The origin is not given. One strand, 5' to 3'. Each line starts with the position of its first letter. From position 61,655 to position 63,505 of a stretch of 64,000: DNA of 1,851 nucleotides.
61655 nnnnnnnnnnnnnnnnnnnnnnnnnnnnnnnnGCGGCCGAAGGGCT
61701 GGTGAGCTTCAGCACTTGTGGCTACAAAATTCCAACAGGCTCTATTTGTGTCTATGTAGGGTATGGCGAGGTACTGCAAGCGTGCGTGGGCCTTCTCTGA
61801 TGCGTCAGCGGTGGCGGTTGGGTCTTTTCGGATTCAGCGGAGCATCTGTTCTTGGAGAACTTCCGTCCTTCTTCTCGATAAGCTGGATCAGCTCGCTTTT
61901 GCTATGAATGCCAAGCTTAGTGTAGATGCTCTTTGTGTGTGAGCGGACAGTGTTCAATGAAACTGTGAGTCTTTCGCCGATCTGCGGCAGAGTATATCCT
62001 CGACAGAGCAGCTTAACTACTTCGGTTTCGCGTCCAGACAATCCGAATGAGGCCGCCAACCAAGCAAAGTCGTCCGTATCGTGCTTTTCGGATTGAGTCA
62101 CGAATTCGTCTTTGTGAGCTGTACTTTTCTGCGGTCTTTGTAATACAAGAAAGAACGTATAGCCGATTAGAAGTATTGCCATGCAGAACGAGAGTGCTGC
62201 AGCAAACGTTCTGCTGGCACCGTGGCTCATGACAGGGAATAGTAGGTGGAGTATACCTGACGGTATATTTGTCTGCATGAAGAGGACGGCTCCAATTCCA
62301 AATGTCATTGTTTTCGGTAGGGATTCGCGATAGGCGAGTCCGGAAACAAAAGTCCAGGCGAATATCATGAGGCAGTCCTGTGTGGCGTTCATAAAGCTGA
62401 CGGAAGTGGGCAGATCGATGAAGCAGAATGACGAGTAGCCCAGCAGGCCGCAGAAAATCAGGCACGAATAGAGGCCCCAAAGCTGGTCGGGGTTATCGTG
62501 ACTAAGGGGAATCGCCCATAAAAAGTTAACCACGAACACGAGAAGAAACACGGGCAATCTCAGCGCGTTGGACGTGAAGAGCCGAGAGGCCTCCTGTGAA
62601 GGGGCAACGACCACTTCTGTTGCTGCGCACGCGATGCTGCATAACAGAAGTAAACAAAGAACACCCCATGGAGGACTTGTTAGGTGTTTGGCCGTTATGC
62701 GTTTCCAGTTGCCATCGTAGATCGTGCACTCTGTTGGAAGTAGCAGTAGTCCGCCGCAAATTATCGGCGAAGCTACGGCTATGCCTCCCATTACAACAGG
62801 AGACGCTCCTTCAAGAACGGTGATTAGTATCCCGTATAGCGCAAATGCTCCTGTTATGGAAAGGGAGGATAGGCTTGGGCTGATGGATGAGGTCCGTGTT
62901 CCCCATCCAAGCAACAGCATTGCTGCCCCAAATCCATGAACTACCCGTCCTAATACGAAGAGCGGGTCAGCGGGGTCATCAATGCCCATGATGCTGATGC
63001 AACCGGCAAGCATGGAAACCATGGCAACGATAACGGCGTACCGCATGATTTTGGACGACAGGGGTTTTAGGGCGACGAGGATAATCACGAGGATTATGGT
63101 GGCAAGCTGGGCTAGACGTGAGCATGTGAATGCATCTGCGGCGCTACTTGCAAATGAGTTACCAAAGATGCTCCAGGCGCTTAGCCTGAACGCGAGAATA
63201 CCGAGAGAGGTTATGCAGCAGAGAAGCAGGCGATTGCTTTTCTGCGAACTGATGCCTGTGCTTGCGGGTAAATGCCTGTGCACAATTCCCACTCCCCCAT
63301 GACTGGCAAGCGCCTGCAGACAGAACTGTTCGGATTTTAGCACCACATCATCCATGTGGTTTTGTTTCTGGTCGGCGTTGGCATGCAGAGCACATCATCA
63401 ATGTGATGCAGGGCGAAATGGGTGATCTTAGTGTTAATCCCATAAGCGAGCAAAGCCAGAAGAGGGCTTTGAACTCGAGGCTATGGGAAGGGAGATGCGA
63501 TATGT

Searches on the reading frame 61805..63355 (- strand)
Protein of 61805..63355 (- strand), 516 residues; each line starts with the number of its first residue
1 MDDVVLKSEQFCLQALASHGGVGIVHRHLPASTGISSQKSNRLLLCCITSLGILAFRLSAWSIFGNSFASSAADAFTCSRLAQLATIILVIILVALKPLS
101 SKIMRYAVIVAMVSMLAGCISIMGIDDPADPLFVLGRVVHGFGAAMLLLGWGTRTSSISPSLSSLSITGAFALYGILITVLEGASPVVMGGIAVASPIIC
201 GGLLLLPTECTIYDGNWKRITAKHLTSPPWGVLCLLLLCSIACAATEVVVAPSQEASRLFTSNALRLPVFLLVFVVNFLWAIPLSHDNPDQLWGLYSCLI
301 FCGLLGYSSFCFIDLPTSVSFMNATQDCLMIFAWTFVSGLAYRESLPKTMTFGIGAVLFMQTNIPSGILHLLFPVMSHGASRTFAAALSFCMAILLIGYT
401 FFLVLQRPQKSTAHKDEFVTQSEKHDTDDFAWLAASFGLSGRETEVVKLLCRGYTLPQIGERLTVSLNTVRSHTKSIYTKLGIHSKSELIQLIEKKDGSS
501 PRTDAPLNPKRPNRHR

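Call 7: search_protein_families(library=pfam, proteins=[window:61805-63355:-], max_evalue=0.01)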
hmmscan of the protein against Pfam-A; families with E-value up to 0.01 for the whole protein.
window:61805-63355:- (516 aa): 3 families
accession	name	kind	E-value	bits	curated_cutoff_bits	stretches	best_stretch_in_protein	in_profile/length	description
PF00196.25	GerE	-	1.5e-12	47.3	23.5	1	439-492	3-56/57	Bacterial regulatory proteins, luxR family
PF04545.22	Sigma70_r4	-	0.00047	20.1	24.1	1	439-481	5-48/50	Sigma-70, region 4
PF13384.12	HTH_23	-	0.0016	18.6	24.6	1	445-479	9-42/50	Homeodomain-like domain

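Call 60: find_encoding_contigs(protein=window:61805-63355:-, flank=10000, max_places=1)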
Protein window:61805-63355:- (516 aa): 6 contigs read that carry it; 1 place shown.
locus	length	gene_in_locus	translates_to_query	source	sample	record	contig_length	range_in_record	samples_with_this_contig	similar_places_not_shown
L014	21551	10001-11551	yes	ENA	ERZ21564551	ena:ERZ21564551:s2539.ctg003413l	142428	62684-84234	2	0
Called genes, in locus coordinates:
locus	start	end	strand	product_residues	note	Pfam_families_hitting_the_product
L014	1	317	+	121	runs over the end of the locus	PF05016:ParE_toxin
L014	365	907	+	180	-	PF19620:DUF6125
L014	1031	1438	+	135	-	PF05685:Uma2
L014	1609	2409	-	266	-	PF00196:GerE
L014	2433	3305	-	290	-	-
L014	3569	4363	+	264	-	PF00890:FAD_binding_2 (weak)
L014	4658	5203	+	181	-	PF00890:FAD_binding_2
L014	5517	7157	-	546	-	PF00890:FAD_binding_2, PF04205:FMN_bind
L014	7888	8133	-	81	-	PF13738:Pyr_redox_3 (weak)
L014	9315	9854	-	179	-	-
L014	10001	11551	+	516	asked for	PF00196:GerE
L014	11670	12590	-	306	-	PF00126:HTH_1, PF03466:LysR_substrate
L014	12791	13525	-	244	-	PF13085:Fer2_3, PF13187:Fer4_9 (faint), PF12838:Fer4_7, PF13183:Fer4_8, PF13237:Fer4_10 (weak), PF13534:Fer4_17 (weak)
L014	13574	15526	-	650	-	PF00890:FAD_binding_2, PF01266:DAO, PF07992:Pyr_redox_2 (weak), PF02910:Succ_DH_flav_C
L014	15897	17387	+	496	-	PF00196:GerE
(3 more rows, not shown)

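Call 68: search_protein_families(library=pfam, proteins=[window:62036-63355:-], max_evalue=10)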
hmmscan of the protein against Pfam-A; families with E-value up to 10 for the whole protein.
window:62036-63355:- (440 aa): 1 family
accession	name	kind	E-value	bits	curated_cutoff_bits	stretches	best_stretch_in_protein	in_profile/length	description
PF07760.16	DUF1616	-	0.42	10.2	31.6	1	372-440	10-75/307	Protein of unknown function (DUF1616)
